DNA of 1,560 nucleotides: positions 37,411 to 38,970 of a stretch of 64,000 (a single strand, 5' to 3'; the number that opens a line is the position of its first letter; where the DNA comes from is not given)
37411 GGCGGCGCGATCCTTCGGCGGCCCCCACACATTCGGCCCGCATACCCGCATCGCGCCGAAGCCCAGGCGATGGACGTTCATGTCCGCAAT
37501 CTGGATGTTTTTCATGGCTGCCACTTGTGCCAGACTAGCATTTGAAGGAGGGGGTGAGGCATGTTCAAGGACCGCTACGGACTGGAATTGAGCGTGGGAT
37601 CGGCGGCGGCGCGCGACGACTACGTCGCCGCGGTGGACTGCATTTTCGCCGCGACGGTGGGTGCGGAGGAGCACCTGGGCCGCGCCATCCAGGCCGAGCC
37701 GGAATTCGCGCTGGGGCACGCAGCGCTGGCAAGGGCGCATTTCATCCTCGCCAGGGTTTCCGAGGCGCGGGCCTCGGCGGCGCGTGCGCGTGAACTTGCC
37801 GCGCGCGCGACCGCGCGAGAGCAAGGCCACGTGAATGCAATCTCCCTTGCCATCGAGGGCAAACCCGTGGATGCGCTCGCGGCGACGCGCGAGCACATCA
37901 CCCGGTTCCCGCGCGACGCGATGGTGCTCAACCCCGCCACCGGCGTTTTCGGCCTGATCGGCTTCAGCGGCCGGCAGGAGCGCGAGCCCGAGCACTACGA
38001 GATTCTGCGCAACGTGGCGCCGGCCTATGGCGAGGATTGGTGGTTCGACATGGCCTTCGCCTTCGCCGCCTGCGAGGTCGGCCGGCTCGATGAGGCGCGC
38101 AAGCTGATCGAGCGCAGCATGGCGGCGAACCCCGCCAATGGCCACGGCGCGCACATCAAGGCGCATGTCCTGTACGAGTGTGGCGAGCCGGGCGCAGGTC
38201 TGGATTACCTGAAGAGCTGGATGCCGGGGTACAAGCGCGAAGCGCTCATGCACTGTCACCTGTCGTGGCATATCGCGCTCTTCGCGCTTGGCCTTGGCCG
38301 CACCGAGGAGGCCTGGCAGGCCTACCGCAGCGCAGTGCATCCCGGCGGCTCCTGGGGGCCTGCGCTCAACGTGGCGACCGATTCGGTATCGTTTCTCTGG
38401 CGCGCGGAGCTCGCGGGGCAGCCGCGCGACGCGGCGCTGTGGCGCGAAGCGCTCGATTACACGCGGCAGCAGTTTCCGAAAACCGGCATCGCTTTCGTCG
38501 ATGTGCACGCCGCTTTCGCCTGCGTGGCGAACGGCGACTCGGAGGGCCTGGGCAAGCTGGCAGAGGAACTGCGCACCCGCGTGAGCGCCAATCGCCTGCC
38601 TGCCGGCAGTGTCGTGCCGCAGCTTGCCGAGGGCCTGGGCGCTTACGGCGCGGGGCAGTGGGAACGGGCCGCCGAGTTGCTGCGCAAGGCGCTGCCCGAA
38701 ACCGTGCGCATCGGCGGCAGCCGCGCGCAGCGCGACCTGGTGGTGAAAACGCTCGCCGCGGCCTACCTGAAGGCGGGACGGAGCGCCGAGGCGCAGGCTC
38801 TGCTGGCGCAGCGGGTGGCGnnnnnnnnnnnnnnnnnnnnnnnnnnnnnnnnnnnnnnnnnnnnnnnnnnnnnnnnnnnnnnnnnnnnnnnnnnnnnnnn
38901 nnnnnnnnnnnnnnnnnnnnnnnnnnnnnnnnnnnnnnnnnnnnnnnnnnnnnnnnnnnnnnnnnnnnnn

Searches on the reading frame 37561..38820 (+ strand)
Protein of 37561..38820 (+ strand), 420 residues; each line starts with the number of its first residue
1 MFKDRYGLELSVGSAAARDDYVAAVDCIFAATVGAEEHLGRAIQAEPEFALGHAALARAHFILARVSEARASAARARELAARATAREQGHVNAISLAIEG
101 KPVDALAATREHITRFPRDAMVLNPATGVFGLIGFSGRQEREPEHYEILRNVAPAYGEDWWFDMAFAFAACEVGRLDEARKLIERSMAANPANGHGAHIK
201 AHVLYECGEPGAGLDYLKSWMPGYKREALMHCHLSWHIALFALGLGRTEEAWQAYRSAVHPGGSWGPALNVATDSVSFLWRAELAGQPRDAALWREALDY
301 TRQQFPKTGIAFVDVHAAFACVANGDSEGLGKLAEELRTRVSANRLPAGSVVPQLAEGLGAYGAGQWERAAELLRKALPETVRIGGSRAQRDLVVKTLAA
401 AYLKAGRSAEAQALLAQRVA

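Call 7: search_protein_families(library=pfam, proteins=[window:37561-38820:+], max_evalue=0.01)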
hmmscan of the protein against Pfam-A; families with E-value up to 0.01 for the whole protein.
window:37561-38820:+ (420 aa): 5 families
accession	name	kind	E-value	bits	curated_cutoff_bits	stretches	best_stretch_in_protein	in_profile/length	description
PF14559.12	TPR_19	-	1.6e-08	35.2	25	1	362-417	2-50/68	Tetratricopeptide repeat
PF13428.12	TPR_14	-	4.1e-05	24.3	23.5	0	167-193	8-34/44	Tetratricopeptide repeat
PF13431.12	TPR_17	-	0.00056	20.4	24.4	0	398-413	19-34/34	Tetratricopeptide repeat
PF07719.23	TPR_2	-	0.0026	18.2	27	0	167-193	8-34/34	Tetratricopeptide repeat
PF12895.13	ANAPC3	-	0.0074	17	27.2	0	175-255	4-79/82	Anaphase-promoting complex, cyclosome, subunit 3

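Call 8: search_protein_families(library=ncbifam, proteins=[window:37561-38820:+], max_evalue=0.01)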
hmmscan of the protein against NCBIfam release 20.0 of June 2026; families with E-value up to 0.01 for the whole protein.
window:37561-38820:+ (420 aa): 2 families
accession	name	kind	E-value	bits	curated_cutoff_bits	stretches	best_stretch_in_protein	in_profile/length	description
TIGR04510.1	mod_pep_cyc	subfamily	2.4e-06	26.4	400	1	34-102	416-484/814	putative peptide modification system cyclase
TIGR02917.1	PEP_TPR_lipo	equivalog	0.0031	15.4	312.2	0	164-219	163-218/899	XrtA/PEP-CTERM system TPR-repeat protein PrsT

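Call 17: find_homologous_proteins(query=window:37561-38820:+, max_evalue=0.00001)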
Query window:37561-38820:+ (420 aa): 2079 proteins with E <= 0.00001 among 8000 candidates; the best 120 are listed.
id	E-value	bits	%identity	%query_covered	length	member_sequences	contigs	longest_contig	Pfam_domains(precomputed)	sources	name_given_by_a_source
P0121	1.4e-274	928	100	100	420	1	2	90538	PF14559.13,PF13428.13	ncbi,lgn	-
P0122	2.2e-247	839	91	100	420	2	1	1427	PF14559.13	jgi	-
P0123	9.3e-244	827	89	100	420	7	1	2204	PF14559.13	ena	-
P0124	4.9e-229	778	84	100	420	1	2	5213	PF14559.13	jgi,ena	jgi:tetratricopeptide (TPR) repeat protein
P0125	3.0e-224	763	86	96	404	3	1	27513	PF14559.13,PF13428.13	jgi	-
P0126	8.1e-222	755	82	100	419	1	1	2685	-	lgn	-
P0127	7.7e-218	742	81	100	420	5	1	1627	PF14559.13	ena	-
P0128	7.8e-217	738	80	100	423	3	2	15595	PF14559.13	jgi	jgi:tetratricopeptide (TPR) repeat protein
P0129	7.3e-216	735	80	100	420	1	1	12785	PF14559.13,PF07719.24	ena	-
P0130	1.5e-211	721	79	100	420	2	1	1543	PF14559.13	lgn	-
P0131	1.4e-210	718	79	100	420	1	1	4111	PF14559.13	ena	-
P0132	3.3e-208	710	78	100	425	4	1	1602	-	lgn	-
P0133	5.1e-208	709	77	100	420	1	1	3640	PF14559.13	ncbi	-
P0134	7.7e-208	709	76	100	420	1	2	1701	PF14559.13,PF13424.13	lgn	-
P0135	1.6e-206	704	76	100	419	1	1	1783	PF14559.13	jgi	jgi:Tfp pilus assembly protein PilF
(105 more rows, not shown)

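Call 20: find_encoding_contigs(protein=P0121, flank=3000, max_places=2)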
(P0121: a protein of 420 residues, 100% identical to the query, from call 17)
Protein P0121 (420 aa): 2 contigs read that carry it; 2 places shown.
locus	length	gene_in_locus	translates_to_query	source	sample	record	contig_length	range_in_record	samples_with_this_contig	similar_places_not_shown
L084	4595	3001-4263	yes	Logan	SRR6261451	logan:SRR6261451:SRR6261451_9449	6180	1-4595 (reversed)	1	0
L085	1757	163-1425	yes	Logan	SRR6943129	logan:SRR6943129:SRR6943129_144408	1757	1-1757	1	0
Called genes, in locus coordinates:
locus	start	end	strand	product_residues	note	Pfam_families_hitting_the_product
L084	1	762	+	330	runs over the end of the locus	PF00941:FAD_binding_5, PF03450:CO_deh_flav_C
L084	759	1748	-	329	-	PF00296:Bac_luciferase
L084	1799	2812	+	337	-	PF00355:Rieske, PF19112:VanA_C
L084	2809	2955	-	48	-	-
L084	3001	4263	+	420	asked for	PF13428:TPR_14 (faint), PF14559:TPR_19 (faint)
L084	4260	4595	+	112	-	?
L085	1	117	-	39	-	?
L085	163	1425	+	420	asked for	PF13428:TPR_14 (faint), PF14559:TPR_19 (faint)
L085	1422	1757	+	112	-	?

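Call 21: find_related_loci(query=A2, collection=metagenome_contigs, flank=5000)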
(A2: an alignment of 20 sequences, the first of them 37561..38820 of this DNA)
Query A2 (420 aa) in metagenome_contigs; peptide patterns used: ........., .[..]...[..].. (x = any residue, [..] = any of these).
600 stretches matched a pattern (row limit reached: there are more); 492 encode a relative of the query (tblastn E <= 1e-3); the best 80 are kept; 80 distinct loci.
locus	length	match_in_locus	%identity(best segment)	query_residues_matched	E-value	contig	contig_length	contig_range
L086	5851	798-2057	87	1-420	0e+0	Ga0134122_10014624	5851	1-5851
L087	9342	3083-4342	85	1-420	0e+0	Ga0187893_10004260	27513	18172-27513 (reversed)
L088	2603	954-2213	81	1-420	0e+0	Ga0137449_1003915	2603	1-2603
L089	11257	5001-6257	76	2-420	0e+0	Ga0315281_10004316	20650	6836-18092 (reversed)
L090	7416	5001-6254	68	1-418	0e+0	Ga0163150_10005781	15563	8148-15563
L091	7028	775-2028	68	1-418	0e+0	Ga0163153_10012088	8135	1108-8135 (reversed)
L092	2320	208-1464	63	1-419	0e+0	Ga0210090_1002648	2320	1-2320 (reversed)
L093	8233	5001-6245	63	1-415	8e-171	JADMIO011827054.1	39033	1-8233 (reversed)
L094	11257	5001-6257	63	1-419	7e-169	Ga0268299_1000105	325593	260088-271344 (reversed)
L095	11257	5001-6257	62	1-419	4e-169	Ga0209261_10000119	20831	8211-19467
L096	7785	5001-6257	62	1-419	4e-169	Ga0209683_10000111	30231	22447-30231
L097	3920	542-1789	64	1-416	3e-175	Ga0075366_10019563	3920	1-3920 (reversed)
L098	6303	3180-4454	62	1-419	9e-170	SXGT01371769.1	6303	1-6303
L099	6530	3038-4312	62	1-419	2e-169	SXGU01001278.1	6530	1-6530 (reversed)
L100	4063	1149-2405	62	1-419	3e-173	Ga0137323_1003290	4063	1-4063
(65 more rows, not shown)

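Call 49: predict_structure(alignment_id=A2)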
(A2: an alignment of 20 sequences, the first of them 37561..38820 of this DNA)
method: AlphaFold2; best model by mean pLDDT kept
length: 420 residues; sequences in the alignment: 20
mean_pLDDT: 84.9   pTM: 0.85
mean pLDDT of the five models: 84.9, 82.5, 82.5, 82.0, 73.7
residues with pLDDT >= 90: 191; 70-90: 187; 50-70: 25; < 50: 17
segments of 3 or more residues with pLDDT < 50: 125-137
pLDDT, mean of each block of 10 residues (from residue 1): 81 92 89 91 95 92 84 95 88 84 76 80 46 45 79 86 88 89 95 89 90 94 77 79 94 88 76 89 91 94 85 87 93 90 76 90 95 89 60 89 96 75
secondary structure, 60 per line:
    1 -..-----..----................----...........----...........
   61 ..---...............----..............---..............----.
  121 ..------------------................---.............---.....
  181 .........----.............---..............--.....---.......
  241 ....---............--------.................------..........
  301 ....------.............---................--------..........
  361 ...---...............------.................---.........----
elements in order: H15-30 H35-45 H50-62 H66-80 H85-98 H102-115 H141-156 H160-172 H176-189 H194-206 H210-223 H226-230 H234-244 H248-259 H268-284 H291-304 H311-323 H327-342 H351-363 H367-381 H388-404 H408-416

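Call 62: search_protein_families(library=padloc, proteins=[window:37561-38820:+], max_evalue=0.01)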
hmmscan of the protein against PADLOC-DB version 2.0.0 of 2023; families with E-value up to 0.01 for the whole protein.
window:37561-38820:+ (420 aa): 0 families
